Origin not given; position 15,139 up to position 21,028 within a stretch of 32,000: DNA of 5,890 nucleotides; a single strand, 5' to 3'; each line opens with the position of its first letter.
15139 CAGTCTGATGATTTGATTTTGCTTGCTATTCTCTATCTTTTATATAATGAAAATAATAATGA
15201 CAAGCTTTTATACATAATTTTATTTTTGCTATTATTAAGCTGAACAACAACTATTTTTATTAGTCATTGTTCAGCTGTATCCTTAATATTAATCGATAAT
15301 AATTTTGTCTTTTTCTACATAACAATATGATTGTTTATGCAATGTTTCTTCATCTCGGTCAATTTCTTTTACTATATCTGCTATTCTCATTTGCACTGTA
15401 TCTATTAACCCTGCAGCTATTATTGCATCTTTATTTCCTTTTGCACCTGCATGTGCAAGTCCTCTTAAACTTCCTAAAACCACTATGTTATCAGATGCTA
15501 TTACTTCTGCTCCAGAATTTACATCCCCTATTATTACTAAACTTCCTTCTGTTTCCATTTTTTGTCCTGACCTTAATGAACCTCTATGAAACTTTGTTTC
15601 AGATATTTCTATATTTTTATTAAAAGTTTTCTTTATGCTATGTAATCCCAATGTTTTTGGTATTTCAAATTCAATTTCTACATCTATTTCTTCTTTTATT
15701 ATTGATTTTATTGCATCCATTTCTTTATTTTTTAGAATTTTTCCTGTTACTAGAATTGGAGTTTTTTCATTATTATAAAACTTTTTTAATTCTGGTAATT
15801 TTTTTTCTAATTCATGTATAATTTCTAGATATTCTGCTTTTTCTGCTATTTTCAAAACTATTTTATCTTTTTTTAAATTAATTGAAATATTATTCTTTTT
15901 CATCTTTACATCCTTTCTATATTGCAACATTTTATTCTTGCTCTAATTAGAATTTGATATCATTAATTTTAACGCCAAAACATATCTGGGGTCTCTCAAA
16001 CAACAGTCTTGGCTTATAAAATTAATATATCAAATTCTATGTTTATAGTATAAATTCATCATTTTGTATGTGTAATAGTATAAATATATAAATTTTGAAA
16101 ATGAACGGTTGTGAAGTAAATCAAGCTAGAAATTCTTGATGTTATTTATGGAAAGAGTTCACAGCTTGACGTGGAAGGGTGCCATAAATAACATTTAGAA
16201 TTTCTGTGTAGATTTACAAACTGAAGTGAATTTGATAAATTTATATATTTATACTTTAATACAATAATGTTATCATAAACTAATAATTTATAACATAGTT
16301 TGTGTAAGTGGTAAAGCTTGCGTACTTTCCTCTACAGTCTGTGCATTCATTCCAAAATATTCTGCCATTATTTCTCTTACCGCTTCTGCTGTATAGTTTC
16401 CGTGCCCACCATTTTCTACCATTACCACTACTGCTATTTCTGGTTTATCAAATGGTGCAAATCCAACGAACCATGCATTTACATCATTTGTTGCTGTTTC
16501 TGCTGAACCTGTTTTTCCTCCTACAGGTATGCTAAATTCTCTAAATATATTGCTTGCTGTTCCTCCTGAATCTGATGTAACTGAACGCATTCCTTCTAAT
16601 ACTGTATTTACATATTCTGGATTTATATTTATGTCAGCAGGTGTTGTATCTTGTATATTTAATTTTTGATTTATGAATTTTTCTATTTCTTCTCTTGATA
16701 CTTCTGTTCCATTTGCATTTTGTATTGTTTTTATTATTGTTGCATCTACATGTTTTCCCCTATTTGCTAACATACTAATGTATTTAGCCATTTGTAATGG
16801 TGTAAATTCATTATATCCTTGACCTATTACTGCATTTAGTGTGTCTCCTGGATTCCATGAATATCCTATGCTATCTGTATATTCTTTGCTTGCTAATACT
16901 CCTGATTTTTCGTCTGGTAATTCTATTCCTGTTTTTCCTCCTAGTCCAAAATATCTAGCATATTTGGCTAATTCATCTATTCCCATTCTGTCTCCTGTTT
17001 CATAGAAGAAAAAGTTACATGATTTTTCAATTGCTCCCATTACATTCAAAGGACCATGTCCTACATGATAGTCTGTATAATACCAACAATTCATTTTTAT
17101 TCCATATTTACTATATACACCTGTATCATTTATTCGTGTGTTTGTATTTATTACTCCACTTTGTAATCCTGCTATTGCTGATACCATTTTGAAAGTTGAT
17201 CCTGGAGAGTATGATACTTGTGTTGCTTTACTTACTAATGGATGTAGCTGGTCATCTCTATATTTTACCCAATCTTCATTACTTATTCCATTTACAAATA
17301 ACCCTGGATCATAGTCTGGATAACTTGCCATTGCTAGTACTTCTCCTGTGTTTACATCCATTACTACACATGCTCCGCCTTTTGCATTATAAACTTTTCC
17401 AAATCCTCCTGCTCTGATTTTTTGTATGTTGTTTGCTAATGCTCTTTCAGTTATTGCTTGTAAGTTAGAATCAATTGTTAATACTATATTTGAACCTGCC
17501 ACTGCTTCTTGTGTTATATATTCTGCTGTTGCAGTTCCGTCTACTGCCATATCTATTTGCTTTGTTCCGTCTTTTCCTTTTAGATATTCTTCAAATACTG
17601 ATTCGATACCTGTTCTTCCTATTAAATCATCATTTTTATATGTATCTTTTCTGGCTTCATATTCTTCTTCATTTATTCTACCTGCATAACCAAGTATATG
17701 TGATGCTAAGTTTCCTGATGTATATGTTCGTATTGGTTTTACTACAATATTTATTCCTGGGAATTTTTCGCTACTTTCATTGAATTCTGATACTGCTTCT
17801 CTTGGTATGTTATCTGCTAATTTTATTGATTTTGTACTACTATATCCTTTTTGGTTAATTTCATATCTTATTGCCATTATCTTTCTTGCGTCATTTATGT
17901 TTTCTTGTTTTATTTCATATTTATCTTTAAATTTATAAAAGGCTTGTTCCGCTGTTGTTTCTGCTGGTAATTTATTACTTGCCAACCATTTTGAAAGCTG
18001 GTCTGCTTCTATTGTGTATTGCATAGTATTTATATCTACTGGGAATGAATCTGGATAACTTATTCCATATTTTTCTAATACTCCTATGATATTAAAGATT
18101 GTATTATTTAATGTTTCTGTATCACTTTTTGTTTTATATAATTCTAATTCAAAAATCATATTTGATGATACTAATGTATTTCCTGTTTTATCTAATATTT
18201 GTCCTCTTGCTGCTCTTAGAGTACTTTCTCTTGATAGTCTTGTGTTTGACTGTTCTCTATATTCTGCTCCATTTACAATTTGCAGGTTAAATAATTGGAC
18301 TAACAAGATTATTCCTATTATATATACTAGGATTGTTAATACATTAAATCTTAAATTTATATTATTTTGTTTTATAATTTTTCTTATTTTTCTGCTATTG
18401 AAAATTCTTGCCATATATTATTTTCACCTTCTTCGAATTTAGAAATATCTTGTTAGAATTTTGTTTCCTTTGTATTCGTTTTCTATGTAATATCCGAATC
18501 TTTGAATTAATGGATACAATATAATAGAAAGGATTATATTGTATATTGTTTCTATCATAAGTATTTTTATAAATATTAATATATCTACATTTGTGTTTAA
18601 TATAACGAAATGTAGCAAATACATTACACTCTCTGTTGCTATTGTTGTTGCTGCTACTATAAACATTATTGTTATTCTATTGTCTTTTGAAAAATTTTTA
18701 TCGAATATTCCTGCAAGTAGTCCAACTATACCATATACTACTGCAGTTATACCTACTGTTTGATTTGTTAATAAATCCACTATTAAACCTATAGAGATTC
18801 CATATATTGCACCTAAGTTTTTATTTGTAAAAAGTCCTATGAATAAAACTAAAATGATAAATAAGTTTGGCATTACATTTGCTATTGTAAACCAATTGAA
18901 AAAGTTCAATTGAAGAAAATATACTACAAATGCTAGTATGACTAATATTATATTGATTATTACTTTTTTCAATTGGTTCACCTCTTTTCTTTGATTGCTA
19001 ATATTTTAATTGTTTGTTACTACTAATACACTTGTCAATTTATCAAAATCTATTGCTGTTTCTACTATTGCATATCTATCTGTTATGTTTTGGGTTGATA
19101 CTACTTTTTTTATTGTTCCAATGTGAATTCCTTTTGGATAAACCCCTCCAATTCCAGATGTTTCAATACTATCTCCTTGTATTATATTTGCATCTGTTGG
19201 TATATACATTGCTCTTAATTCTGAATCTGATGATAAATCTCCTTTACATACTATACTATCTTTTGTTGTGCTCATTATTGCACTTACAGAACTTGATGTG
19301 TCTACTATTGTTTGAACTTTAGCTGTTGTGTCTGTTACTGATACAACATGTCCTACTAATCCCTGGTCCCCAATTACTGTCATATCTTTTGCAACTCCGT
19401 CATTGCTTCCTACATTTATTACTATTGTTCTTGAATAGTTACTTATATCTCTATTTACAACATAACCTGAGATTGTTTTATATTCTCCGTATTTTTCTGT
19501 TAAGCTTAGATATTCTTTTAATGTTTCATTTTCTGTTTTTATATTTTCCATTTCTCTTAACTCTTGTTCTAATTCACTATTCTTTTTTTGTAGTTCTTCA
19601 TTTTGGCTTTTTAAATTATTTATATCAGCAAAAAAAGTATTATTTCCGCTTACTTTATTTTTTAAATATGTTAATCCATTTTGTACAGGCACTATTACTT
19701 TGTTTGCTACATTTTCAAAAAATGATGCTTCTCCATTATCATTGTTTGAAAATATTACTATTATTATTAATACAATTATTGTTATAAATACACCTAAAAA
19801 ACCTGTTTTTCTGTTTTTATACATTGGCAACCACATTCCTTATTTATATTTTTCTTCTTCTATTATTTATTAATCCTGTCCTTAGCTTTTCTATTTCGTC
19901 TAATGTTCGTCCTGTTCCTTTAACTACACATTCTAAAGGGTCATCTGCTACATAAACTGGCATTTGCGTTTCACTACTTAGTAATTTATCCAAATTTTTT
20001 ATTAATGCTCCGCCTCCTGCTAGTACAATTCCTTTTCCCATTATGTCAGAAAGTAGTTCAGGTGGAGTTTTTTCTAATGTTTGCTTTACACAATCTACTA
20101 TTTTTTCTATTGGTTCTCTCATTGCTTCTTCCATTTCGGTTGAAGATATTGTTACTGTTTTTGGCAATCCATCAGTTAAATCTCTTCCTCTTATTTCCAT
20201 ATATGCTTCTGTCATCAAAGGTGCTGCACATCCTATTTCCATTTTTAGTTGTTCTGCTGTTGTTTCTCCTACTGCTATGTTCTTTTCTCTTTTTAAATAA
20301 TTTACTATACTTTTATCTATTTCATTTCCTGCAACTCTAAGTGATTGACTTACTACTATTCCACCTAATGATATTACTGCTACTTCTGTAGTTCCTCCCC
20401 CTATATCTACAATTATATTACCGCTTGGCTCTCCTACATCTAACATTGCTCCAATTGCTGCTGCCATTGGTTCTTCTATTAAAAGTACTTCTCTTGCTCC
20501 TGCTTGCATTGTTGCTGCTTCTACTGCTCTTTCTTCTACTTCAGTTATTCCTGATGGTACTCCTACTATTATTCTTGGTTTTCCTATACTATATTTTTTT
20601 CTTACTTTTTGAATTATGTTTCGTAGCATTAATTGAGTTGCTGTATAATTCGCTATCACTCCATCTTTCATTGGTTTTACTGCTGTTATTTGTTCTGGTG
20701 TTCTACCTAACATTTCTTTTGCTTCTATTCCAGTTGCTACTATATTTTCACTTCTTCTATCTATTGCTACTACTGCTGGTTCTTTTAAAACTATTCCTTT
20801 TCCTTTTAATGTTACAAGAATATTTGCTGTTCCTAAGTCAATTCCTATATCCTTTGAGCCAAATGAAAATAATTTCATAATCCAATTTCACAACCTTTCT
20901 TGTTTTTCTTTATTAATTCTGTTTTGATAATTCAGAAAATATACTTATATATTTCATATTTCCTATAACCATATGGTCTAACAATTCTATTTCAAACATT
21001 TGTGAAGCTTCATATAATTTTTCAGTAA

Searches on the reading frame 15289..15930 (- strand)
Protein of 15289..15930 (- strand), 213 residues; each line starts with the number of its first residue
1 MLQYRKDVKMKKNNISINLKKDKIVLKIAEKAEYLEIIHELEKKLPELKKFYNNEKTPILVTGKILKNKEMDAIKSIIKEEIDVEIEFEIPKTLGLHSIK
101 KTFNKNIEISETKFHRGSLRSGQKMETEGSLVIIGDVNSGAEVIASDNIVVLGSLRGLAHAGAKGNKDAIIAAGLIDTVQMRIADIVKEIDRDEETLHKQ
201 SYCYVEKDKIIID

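Call 8: search_protein_families(library=pfam, proteins=[window:15289-15930:-], max_evalue=0.001)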
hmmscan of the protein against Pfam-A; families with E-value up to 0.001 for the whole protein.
window:15289-15930:- (213 aa): 2 families
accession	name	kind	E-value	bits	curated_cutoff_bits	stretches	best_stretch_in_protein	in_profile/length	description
PF03775.22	MinC_C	-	5.4e-30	103.9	33.2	1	115-212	2-101/102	Septum formation inhibitor MinC, C-terminal domain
PF22642.1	MinC_N_1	-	0.00022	21.9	27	1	20-86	6-75/78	Cell-division inhibitor MinC, N-terminal domain-like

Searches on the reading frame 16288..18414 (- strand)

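Call 8: search_protein_families(library=pfam, proteins=[window:16288-18414:-], max_evalue=0.001)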
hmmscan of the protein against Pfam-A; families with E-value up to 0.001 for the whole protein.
window:16288-18414:- (708 aa): 2 families
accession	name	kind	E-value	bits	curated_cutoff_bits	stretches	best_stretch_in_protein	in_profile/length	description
PF00905.27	Transpeptidase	-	2e-70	237.8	22.1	1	347-683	1-298/299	Penicillin binding protein transpeptidase domain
PF03717.20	PBP_dimer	-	1.7e-37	130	24.4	1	67-297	3-177/180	Penicillin-binding Protein dimerisation domain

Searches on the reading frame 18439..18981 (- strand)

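Call 8: search_protein_families(library=pfam, proteins=[window:18439-18981:-], max_evalue=0.001)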
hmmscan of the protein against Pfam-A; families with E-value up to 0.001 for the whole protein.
window:18439-18981:- (180 aa): 1 family
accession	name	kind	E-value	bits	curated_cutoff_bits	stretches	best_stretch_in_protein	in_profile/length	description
PF04093.17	MreD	-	1.5e-12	48.3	24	1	9-162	9-154/158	rod shape-determining protein MreD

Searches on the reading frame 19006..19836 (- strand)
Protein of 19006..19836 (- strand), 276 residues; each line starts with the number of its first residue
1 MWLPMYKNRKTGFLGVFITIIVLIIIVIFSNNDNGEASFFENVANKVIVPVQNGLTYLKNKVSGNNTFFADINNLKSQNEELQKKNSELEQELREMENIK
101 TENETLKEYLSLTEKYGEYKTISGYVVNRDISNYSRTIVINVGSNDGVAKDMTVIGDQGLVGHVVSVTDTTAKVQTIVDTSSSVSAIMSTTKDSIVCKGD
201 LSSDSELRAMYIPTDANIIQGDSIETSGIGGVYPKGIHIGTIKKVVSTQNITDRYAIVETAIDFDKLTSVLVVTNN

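Call 8: search_protein_families(library=pfam, proteins=[window:19006-19836:-], max_evalue=0.001)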
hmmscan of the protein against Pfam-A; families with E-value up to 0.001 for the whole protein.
window:19006-19836:- (276 aa): 3 families
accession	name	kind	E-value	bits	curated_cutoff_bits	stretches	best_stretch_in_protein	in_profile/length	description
PF04085.20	MreC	-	2.1e-40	138.3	28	1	126-274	1-147/147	Rod shape-determining protein MreC, barrel core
PF07061.16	Swi5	-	0.00057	20.4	22.1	0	71-123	4-53/80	Swi5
PF15898.10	PRKG1_interact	-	0.00075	20.5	32.4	0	76-108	55-87/101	cGMP-dependent protein kinase interacting domain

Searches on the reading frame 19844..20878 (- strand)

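Call 8: search_protein_families(library=pfam, proteins=[window:19844-20878:-], max_evalue=0.001)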
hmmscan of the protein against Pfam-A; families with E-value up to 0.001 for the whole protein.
window:19844-20878:- (344 aa): 5 families
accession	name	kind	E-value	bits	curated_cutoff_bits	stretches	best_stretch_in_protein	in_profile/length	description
PF06723.19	MreB_Mbl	-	3.7e-139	463.6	27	1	8-333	1-326/327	MreB/Mbl protein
PF14450.12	FtsA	-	1.4e-13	51.8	31.8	1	156-311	2-110/127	Cell division protein FtsA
PF00012.26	HSP70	-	4.7e-11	42.1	20.6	1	77-321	107-367/599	Hsp70 protein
PF00022.25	Actin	-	4.9e-11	42.3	27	1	40-203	37-194/410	Actin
PF11104.14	PilM_2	-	4.6e-06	26.2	27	0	284-317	278-311/340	Type IV pilus assembly protein PilM;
